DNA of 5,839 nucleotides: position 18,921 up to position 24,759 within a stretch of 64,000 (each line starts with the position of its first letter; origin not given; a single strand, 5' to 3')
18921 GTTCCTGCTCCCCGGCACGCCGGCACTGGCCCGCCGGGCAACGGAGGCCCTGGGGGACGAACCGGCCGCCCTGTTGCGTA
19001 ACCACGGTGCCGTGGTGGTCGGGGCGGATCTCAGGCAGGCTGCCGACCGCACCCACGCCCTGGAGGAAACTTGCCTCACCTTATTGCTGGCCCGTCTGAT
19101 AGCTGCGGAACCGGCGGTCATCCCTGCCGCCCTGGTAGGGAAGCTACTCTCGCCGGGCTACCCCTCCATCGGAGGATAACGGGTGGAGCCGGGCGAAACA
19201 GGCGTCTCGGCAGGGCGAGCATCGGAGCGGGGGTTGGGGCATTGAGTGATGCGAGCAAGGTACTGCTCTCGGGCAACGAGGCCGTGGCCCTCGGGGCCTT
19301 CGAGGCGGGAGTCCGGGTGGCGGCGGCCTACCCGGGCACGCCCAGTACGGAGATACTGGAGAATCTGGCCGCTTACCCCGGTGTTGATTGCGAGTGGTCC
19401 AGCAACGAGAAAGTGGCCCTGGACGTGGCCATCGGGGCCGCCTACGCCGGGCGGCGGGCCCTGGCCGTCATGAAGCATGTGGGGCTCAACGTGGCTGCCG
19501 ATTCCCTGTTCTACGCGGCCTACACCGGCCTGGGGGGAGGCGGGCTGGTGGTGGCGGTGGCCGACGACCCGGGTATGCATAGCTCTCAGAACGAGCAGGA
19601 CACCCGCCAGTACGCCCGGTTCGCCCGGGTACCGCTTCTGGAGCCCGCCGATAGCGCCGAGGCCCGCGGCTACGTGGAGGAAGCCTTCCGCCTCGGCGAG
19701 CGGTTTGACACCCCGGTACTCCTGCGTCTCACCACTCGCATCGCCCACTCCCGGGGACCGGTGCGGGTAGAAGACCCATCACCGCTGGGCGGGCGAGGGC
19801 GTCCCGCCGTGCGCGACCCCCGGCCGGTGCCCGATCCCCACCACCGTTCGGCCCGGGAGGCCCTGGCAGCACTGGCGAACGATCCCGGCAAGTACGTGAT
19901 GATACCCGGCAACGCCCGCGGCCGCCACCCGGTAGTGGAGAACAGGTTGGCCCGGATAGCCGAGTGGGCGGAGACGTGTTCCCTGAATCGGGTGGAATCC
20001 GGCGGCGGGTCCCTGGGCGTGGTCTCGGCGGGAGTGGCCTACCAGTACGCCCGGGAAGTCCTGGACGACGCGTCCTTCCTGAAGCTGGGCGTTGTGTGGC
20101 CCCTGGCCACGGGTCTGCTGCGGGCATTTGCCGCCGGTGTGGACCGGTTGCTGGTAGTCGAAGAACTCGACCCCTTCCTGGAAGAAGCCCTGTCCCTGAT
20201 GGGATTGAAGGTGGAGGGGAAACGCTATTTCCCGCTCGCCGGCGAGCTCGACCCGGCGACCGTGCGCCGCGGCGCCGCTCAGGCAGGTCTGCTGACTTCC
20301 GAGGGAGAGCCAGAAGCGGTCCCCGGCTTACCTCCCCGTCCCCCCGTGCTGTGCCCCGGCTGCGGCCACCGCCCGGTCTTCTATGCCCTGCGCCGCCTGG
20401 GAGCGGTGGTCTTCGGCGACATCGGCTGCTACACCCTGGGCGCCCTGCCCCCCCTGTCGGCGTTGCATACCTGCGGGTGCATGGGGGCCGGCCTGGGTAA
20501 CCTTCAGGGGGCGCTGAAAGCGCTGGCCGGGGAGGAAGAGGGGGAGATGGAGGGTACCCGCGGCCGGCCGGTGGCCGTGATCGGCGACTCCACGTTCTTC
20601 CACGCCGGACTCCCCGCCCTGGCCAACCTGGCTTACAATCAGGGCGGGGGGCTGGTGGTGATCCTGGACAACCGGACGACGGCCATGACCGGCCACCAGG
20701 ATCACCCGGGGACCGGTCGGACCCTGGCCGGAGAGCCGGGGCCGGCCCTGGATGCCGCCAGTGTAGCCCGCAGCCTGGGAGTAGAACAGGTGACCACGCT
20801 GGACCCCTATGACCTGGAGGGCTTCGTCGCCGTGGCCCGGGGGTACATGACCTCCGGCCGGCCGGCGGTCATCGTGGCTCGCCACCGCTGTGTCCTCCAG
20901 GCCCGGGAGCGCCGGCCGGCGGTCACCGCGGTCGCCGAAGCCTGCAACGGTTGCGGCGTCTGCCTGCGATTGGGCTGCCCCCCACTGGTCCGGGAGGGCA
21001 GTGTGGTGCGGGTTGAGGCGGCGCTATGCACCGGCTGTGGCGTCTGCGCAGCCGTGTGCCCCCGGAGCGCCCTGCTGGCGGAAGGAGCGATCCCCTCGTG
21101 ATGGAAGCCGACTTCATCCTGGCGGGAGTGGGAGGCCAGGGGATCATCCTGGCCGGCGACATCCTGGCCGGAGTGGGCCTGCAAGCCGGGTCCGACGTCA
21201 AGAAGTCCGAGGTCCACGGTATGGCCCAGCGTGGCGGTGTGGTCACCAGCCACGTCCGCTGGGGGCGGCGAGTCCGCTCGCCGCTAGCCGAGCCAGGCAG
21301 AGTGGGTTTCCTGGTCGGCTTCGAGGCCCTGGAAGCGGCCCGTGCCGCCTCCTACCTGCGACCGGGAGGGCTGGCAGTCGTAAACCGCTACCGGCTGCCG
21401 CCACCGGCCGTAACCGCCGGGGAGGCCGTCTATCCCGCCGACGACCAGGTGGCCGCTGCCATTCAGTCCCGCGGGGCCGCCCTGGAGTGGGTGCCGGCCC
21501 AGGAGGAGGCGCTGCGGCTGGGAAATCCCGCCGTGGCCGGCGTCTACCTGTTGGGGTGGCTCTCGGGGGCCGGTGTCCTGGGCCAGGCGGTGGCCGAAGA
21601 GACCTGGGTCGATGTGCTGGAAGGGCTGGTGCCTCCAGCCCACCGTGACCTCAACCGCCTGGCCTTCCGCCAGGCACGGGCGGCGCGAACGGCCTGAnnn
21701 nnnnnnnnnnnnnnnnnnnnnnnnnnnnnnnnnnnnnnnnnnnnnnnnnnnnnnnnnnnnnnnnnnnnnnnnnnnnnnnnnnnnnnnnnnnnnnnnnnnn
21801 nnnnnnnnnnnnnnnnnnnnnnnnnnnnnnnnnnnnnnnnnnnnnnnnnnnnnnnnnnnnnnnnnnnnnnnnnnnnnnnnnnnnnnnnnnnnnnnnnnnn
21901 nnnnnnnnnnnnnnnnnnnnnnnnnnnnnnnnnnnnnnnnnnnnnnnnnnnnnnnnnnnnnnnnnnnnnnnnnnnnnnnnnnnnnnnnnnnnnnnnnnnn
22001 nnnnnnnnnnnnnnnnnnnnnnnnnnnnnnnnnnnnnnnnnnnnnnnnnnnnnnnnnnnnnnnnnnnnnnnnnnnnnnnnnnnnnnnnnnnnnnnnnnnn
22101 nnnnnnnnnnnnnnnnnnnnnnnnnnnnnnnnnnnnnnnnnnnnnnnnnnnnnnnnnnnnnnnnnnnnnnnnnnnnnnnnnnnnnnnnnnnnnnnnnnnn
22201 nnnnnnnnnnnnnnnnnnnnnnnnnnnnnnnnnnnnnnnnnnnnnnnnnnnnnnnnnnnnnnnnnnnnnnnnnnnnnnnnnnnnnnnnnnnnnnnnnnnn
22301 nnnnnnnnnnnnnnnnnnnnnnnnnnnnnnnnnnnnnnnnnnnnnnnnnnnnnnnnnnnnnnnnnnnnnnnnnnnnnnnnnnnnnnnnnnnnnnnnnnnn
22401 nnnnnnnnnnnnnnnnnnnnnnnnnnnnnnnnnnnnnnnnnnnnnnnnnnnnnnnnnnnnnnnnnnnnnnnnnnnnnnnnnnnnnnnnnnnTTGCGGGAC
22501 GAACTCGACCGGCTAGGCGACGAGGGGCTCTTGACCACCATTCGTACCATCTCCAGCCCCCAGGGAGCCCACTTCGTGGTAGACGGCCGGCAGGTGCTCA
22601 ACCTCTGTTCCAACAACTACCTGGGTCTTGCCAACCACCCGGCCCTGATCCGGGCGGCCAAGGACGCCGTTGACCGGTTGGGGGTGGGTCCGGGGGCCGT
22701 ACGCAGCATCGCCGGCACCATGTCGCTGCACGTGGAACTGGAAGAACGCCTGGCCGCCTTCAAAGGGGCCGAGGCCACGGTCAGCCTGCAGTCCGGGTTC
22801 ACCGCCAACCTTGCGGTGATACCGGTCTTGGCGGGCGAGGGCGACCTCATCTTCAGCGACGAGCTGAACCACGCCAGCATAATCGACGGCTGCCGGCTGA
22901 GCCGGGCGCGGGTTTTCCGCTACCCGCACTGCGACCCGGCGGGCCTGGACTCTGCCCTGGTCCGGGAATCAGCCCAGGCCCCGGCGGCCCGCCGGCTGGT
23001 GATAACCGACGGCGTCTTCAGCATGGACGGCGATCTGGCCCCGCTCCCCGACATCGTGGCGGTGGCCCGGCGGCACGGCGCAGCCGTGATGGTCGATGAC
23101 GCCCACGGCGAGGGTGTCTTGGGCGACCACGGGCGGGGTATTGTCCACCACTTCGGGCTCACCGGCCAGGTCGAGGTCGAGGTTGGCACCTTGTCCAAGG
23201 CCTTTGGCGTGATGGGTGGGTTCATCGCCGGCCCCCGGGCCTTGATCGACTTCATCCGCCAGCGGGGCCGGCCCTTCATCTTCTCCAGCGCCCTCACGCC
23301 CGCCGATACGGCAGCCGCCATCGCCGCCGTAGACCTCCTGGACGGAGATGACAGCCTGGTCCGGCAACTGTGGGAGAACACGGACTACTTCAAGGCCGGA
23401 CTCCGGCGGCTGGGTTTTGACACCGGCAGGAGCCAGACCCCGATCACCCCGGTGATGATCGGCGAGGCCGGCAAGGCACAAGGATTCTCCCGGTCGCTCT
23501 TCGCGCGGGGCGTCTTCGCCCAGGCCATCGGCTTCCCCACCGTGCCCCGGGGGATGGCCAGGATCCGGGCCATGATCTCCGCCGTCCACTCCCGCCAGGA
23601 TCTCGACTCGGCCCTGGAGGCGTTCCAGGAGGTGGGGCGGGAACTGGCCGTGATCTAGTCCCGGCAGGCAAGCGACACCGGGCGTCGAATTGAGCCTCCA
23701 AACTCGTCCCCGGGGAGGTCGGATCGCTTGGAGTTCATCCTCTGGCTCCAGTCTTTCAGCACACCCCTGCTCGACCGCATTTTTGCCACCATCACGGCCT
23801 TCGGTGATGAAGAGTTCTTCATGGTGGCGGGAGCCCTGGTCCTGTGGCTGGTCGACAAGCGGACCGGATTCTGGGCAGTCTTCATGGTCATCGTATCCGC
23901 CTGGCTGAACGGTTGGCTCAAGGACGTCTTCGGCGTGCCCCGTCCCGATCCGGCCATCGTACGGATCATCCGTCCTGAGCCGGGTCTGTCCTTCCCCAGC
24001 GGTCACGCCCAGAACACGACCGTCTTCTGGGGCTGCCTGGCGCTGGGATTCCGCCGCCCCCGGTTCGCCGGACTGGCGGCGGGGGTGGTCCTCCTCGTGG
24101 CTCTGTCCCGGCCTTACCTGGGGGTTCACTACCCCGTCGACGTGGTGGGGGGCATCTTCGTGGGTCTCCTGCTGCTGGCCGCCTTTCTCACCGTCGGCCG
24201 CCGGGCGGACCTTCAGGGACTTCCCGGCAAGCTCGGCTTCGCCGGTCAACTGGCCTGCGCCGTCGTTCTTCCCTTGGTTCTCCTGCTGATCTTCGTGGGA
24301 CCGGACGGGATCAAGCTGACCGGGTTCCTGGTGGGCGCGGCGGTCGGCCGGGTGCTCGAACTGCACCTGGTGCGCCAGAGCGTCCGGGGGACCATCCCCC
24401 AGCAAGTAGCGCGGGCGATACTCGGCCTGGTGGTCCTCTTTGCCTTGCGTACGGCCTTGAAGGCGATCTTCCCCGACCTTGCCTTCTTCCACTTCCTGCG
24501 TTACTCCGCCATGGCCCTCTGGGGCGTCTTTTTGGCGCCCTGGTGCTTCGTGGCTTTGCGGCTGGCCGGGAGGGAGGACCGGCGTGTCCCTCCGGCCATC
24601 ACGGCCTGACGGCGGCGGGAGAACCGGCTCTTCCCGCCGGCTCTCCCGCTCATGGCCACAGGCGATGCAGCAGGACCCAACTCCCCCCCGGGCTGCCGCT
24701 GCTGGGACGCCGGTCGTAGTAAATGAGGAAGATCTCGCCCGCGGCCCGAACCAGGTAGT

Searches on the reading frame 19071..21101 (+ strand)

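Call 62: search_protein_families(library=pfam, proteins=[window:19071-21101:+], max_evalue=0.00001)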
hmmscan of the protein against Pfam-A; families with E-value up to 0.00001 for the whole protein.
window:19071-21101:+ (676 aa): 3 families
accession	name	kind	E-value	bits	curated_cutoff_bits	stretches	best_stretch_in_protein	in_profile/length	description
PF02775.26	TPP_enzyme_C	-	2.8e-17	63.4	21.9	1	450-602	1-150/151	Thiamine pyrophosphate enzyme, C-terminal TPP binding domain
PF01855.24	POR_N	-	4.4e-12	46.7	27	1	75-237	2-171/231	Pyruvate flavodoxin/ferredoxin oxidoreductase, thiamine diP-bdg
PF12837.12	Fer4_6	-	6.5e-06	26.3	25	0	645-667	1-23/24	4Fe-4S binding domain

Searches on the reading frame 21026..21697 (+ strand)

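Call 62: search_protein_families(library=pfam, proteins=[window:21026-21697:+], max_evalue=0.00001)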
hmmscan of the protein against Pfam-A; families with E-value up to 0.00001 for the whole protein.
window:21026-21697:+ (223 aa): 1 family
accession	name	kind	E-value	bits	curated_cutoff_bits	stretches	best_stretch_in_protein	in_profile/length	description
PF01558.24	POR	-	6.1e-28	98.6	27.4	1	36-218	1-172/173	Pyruvate ferredoxin/flavodoxin oxidoreductase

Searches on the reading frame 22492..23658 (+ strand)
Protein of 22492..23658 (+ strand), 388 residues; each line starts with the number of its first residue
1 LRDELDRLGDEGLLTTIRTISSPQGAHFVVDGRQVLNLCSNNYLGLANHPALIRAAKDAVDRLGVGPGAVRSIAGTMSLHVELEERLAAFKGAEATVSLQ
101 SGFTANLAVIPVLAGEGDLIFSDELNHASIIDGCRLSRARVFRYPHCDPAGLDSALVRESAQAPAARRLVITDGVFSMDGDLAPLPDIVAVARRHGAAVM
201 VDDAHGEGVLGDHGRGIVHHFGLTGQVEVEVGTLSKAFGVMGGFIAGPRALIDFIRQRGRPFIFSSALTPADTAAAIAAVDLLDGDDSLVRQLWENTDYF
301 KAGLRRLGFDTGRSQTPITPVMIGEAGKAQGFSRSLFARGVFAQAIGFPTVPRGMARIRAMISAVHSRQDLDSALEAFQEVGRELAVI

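Call 62: search_protein_families(library=pfam, proteins=[window:22492-23658:+], max_evalue=0.00001)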
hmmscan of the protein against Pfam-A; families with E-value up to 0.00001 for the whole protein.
window:22492-23658:+ (388 aa): 1 family
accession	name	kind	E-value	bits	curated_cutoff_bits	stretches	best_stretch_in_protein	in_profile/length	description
PF00155.27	Aminotran_1_2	-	1.8e-62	212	19.7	1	34-378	2-361/361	Aminotransferase class I and II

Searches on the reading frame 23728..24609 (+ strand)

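Call 62: search_protein_families(library=pfam, proteins=[window:23728-24609:+], max_evalue=0.00001)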
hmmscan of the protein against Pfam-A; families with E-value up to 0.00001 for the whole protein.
window:23728-24609:+ (293 aa): 2 families
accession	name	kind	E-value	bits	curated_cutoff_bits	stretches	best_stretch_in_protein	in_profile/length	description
PF01569.27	PAP2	-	5.2e-22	78.4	27.2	1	48-156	3-124/130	PAP2 superfamily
PF14378.12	PAP2_3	-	1.6e-09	38.2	27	1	87-151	125-189/190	PAP2 superfamily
